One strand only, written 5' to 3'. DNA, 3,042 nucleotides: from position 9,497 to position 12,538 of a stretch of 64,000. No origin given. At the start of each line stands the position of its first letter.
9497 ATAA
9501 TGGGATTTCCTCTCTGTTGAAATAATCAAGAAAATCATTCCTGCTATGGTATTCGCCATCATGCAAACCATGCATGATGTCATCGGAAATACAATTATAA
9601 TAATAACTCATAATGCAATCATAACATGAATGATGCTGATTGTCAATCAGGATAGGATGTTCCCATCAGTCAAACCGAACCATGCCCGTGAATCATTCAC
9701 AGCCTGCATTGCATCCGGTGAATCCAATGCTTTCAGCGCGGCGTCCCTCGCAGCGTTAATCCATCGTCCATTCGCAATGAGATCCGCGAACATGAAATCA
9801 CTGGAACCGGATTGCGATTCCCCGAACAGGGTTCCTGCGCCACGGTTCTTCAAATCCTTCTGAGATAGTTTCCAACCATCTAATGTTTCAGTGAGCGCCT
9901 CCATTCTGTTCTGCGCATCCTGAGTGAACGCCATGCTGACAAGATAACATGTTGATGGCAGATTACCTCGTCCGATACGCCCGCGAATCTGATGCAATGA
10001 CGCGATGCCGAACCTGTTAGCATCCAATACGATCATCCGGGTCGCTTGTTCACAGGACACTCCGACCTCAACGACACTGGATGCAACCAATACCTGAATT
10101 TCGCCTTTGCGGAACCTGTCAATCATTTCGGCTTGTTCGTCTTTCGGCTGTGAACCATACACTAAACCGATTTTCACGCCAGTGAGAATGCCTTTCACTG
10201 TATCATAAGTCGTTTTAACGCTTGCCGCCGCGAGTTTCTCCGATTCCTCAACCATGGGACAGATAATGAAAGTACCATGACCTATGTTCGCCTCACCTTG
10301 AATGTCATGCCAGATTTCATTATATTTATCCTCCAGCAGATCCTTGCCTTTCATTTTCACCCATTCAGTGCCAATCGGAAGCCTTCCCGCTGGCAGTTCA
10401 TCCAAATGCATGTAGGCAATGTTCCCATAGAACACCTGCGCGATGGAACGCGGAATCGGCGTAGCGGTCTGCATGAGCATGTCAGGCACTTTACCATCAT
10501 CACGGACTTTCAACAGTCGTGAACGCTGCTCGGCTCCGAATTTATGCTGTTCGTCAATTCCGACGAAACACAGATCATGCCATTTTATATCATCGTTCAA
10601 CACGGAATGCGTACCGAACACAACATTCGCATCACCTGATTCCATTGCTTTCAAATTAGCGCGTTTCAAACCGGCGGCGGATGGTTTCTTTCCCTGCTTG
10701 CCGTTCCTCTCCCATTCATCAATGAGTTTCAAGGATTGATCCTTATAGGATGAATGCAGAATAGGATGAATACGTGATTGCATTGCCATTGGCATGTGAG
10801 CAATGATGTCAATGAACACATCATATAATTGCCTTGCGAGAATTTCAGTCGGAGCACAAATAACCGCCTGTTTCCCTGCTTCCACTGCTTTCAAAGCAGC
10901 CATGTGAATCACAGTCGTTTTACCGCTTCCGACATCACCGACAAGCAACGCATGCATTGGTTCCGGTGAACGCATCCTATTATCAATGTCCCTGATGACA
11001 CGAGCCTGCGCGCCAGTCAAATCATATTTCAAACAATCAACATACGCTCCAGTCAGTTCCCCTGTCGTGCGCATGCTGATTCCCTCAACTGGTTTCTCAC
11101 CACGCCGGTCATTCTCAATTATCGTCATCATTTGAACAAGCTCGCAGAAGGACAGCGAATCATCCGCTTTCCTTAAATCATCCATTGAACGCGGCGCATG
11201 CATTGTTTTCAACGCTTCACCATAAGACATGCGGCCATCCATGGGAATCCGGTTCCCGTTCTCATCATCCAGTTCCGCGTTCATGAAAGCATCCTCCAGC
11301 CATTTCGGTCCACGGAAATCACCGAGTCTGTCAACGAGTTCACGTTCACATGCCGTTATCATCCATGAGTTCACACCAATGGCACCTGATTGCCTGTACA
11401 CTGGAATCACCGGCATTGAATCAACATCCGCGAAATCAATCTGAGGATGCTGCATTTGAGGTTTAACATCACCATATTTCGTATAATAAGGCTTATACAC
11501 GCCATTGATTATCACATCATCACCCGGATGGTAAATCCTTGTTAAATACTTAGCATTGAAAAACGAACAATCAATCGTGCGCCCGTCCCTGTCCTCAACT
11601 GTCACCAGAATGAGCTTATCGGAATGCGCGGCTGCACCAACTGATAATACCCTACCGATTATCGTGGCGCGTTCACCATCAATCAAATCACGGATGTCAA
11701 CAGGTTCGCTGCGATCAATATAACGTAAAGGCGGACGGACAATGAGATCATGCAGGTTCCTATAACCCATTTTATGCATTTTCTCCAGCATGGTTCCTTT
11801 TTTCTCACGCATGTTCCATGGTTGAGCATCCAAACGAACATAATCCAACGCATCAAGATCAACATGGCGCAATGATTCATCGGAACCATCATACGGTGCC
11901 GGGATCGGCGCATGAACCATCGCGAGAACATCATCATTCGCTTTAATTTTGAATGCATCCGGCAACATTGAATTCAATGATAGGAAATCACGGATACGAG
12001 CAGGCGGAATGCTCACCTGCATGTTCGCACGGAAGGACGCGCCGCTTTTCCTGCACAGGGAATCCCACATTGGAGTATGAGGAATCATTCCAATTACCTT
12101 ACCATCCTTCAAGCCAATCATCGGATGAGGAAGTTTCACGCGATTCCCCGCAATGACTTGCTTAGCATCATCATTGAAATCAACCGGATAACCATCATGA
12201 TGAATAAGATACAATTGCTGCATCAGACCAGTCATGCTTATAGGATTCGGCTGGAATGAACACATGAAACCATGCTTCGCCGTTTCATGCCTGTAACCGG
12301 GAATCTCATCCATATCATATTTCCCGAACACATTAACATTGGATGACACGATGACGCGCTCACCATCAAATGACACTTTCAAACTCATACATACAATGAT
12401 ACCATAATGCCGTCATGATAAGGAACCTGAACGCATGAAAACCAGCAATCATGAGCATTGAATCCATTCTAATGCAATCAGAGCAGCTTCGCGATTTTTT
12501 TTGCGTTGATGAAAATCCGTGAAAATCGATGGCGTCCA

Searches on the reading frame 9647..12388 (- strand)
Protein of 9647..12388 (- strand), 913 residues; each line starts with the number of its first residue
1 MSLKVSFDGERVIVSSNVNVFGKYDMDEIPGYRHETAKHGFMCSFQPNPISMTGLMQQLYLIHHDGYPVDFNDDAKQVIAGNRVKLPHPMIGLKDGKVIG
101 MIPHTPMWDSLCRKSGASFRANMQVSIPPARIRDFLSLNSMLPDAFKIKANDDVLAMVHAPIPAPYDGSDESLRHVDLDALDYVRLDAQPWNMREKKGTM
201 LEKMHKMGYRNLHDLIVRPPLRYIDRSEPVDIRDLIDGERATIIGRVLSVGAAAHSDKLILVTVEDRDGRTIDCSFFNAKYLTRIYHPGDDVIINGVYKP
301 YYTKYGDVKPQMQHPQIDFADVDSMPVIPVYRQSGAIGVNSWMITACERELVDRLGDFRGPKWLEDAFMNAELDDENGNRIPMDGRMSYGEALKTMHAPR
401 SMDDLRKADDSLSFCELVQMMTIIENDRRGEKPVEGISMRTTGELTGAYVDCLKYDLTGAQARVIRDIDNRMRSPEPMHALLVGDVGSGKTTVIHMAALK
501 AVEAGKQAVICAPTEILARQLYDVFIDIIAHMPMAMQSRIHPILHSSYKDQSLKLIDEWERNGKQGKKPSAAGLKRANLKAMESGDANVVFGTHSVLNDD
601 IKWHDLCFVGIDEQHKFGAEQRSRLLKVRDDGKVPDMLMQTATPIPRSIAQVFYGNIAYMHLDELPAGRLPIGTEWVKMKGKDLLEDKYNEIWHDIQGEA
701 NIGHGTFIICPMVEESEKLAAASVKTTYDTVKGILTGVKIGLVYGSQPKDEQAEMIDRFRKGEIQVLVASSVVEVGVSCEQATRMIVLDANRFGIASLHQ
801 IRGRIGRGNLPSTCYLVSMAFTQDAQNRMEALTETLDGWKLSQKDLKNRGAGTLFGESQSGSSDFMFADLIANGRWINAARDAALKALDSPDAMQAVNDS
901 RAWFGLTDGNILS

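Call 64: find_related_loci(query=A3, collection=viral_contigs, flank=10000)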
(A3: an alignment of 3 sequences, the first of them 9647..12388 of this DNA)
Query A3 (913 aa) in viral_contigs; peptide patterns used: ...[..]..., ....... (x = any residue, [..] = any of these).
299 stretches matched a pattern, but none encodes a relative of the query by tblastn (E <= 1e-3).

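Call 66: find_homologous_proteins(query=window:9647-12388:-, max_evalue=1e-30)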
Query window:9647-12388:- (913 aa): 742 proteins with E <= 1e-30 among 8000 candidates; the best 120 are listed.
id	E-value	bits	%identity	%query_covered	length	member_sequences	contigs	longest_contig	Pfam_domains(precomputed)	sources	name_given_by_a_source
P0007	0.0e+0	2083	99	100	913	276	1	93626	PF00270.36,PF17191.11,PF00271.38,PF19833.5,PF04851.22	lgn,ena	-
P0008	0.0e+0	1338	66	100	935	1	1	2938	PF00270.36,PF17191.11,PF00271.38,PF04851.22,PF13191.13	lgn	-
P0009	0.0e+0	1298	64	100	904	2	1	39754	PF00270.36,PF17191.11,PF00271.38,PF19833.5,PF04851.22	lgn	-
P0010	0.0e+0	1267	64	97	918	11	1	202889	PF00270.36,PF17191.11,PF00271.38,PF04851.22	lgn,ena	-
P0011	0.0e+0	1263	63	99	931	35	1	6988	PF00270.36,PF17191.11,PF00271.38,PF04851.22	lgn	-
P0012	0.0e+0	1250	63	98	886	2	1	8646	PF00270.36,PF17191.11,PF00271.38,PF04851.22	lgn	-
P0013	0.0e+0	1036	58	89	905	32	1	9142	PF00270.36,PF17191.11,PF00271.38,PF19833.5,PF04851.22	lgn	-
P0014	0.0e+0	1035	54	97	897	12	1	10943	PF00270.36,PF17191.11,PF00271.38,PF04851.22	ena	-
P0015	5.5e-285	966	53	97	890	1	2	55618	PF00270.36,PF00271.38,PF19833.5,PF04851.22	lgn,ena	-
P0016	1.4e-270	918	49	97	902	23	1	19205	PF00270.36,PF13604.13,PF17191.11,PF00271.38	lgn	-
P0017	2.8e-269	914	51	97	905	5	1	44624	PF00270.36,PF13604.13,PF17191.11,PF00271.38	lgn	-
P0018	1.0e-268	912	57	80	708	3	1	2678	PF00270.36,PF17191.11,PF00271.38,PF01336.32,PF04851.22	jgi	jgi:ATP-dependent DNA helicase RecG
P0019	7.6e-267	906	49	97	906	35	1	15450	PF00270.36,PF13604.13,PF17191.11,PF00271.38,PF01336.32,PF19833.5,PF04851.22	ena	-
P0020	1.2e-253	862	47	100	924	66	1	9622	PF00270.36,PF13604.13,PF17191.11,PF00271.38,PF19833.5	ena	-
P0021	8.4e-251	853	46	100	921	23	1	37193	PF00270.36,PF13604.13,PF17191.11,PF00271.38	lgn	-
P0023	1.6e-244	832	45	100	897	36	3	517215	PF00270.36,PF13604.13,PF17191.11,PF00271.38,PF04851.22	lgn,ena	-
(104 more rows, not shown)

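Call 68: find_encoding_contigs(protein=P0010, flank=10000, max_places=2)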
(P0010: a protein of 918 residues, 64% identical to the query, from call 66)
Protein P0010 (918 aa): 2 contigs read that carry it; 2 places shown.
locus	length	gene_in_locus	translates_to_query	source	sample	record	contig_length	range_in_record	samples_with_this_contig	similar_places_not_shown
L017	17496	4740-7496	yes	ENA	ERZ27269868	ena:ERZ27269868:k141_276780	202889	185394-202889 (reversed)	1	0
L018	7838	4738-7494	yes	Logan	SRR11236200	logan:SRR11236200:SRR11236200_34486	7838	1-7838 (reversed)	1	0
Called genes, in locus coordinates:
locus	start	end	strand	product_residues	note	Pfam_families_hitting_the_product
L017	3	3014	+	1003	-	?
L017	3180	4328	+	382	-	PF02517:Rce1-like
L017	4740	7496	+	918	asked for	PF17191:RecG_wedge (weak), PF00270:DEAD, PF04851:ResIII, PF00271:Helicase_C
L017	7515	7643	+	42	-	-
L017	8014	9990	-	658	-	-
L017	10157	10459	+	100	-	-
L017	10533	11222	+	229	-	-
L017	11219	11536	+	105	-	-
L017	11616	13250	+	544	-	-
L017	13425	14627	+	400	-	-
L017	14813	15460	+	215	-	-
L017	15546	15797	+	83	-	-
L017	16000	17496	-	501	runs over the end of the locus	-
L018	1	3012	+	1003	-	?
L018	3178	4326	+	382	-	PF02517:Rce1-like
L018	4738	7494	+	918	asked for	PF17191:RecG_wedge (weak), PF00270:DEAD, PF04851:ResIII, PF00271:Helicase_C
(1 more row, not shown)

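Call 69: find_encoding_contigs(protein=P0015, flank=10000, max_places=2)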
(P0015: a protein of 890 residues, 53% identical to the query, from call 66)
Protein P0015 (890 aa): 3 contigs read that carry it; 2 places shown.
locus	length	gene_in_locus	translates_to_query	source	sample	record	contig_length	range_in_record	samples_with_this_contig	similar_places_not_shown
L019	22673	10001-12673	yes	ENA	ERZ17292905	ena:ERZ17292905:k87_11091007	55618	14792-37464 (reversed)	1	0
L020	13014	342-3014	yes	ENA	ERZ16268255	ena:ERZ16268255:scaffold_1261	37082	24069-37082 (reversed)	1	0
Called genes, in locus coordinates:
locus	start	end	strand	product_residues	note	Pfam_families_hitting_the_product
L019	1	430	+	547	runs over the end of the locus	PF05970:PIF1, PF13245:AAA_19, PF13604:AAA_30, PF13401:AAA_22 (weak), PF13538:UvrD_C_2 (faint)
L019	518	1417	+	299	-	-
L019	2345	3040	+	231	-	PF00535:Glycos_transf_2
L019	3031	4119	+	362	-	-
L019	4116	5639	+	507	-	-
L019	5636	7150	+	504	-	-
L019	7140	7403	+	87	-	-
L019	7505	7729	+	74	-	-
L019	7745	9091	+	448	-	PF03090:Replicase (faint)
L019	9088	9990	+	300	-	PF02517:Rce1-like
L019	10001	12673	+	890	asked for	PF00270:DEAD, PF04851:ResIII (weak), PF00271:Helicase_C, PF19833:RecG_dom3_C (faint)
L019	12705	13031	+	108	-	-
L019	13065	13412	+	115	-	-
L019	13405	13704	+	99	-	-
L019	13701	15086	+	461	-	-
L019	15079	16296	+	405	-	-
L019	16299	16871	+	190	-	-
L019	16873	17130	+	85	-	-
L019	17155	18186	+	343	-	-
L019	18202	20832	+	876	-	-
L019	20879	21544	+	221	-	-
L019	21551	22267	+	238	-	-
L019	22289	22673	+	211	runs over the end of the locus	-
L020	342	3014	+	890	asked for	PF00270:DEAD, PF04851:ResIII (weak), PF00271:Helicase_C, PF19833:RecG_dom3_C (faint)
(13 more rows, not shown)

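Call 77: find_encoding_contigs(protein=P0009, flank=10000, max_places=2)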
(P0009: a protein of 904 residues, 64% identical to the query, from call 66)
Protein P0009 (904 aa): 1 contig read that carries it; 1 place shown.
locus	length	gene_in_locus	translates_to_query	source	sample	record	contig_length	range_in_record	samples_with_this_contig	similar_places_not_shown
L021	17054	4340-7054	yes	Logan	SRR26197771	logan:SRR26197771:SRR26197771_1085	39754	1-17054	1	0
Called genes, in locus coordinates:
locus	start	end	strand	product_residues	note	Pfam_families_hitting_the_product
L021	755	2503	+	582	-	PF03090:Replicase, PF08708:PriCT_1 (weak)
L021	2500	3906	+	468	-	PF02517:Rce1-like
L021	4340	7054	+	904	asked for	PF17191:RecG_wedge, PF00270:DEAD, PF04851:ResIII (weak), PF00271:Helicase_C, PF19833:RecG_dom3_C (faint)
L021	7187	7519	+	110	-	-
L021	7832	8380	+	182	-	-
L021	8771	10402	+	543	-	-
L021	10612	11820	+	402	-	-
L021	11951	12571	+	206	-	-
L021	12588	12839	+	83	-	-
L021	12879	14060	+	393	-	-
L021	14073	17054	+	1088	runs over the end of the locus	-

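Call 78: find_encoding_contigs(protein=P0017, flank=10000, max_places=2)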
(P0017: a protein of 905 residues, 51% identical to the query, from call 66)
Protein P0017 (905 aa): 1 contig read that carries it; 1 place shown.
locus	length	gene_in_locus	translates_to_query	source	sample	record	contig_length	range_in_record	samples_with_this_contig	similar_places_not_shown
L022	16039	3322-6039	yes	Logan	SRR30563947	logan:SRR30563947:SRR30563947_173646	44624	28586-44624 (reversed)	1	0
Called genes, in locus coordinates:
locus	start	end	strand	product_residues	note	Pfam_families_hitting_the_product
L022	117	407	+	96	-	-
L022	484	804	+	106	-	-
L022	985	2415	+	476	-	PF08708:PriCT_1 (weak), PF13384:HTH_23 (faint)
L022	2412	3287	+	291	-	PF02517:Rce1-like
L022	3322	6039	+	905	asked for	PF17191:RecG_wedge, PF00270:DEAD, PF13604:AAA_30 (faint), PF00271:Helicase_C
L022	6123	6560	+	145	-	-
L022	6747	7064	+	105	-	-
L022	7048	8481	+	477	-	-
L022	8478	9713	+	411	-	-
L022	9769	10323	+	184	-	-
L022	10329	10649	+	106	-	-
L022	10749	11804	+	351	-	-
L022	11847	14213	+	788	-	-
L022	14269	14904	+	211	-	-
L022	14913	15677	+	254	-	-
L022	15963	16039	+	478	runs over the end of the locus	PF13638:PIN_4, PF02562:PhoH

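Call 79: find_encoding_contigs(protein=P0023, flank=10000, max_places=3)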
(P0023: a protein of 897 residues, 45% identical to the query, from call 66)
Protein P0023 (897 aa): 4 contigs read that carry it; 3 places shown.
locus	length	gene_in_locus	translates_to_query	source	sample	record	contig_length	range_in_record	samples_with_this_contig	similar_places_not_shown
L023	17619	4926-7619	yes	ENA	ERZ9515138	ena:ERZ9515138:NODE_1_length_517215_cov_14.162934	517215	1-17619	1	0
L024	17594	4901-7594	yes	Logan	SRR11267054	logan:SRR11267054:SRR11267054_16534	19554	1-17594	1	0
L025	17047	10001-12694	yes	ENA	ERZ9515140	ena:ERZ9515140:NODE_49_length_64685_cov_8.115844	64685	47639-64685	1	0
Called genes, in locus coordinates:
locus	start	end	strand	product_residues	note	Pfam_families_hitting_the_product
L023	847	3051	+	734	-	PF03090:Replicase (weak)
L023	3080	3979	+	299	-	PF02517:Rce1-like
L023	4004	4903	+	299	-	PF02517:Rce1-like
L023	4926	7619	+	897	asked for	PF17191:RecG_wedge, PF00270:DEAD, PF04851:ResIII (weak), PF13604:AAA_30 (weak), PF00271:Helicase_C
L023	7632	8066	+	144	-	-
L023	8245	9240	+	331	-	PF00877:NLPC_P60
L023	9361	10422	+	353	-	-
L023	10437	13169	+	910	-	-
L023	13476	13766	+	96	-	PF12089:DUF3566 (weak)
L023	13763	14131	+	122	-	-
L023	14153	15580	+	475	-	-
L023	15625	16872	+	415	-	-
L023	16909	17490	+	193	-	-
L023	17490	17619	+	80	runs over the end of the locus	-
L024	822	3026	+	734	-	PF03090:Replicase (weak)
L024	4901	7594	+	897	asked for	PF17191:RecG_wedge, PF00270:DEAD, PF04851:ResIII (weak), PF13604:AAA_30 (weak), PF00271:Helicase_C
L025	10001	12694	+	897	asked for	PF17191:RecG_wedge, PF00270:DEAD, PF04851:ResIII (weak), PF13604:AAA_30 (weak), PF00271:Helicase_C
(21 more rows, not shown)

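Call 104: search_dna_similar(query=window:9647-12388:-, collection=phages, mode=protein, max_evalue=1e-10, max_rows=10)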
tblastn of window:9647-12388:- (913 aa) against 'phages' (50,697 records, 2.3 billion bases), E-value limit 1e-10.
Records with a match: 57; places in all: 57; records where one place covers at least 80% of the query: 0.
Best place of each record, by identity: <60% 57.
By first word of the organism name: Bacteriophage 24; Listeria 13; Staphylococcus 4; Enterococcus 4; Acinetobacter 4; Salmonella 3; Campylobacter 2; Pseudomonas 2; Escherichia 1.
By host as written in the record: - 30; Listeria monocytogenes 13; Staphylococcus aureus 4; Homo sapiens 2; Campylobacter jejuni 2; Pseudomonas aeruginosa YMC12/01/R24 2; Enterococcus faecalis 2; Salmonella enterica subsp. enterica serovar Kentucky 1; and 1 more.
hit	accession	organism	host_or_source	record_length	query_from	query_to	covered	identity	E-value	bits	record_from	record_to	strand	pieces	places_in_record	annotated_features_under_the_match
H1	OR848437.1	Listeria phage LM 4-14-1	Listeria monocytogenes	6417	204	898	76%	32.3%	1e-82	297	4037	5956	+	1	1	record has no annotation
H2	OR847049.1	Listeria phage LM 4-11-1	Listeria monocytogenes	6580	204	898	76%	32.3%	1e-82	297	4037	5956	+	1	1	record has no annotation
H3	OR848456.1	Listeria phage LM 4-14-1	Listeria monocytogenes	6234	204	898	76%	32.2%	5e-82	296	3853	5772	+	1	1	record has no annotation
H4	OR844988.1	Staphylococcus phage SA 1306 Kay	Staphylococcus aureus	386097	181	890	78%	31.1%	1e-82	298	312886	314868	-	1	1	record has no annotation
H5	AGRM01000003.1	Salmonella enterica subsp. houtenae str. ATCC BAA-1581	Homo sapiens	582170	186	871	75%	31.9%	5e-72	266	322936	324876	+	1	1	ATP-dependent DNA helicase RecG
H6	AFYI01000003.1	Salmonella enterica subsp. enterica serovar Infantis str. ...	Homo sapiens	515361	186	871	75%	31.4%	4e-70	260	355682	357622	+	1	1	ATP-dependent DNA helicase RecG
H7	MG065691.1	Campylobacter phage A11a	Campylobacter jejuni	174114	186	871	75%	31.3%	1e-71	265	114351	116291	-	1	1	record has no annotation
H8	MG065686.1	Campylobacter phage A18a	Campylobacter jejuni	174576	186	871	75%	31.3%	1e-71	265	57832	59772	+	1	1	record has no annotation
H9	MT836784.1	Bacteriophage sp.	human fecal samples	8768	211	890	74%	31.0%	4e-72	266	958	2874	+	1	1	record has no annotation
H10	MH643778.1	Pseudomonas phage YMC12/01/R24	Pseudomonas aeruginosa YMC12/01/R24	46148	199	884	75%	30.7%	8e-69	256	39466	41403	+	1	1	hypothetical protein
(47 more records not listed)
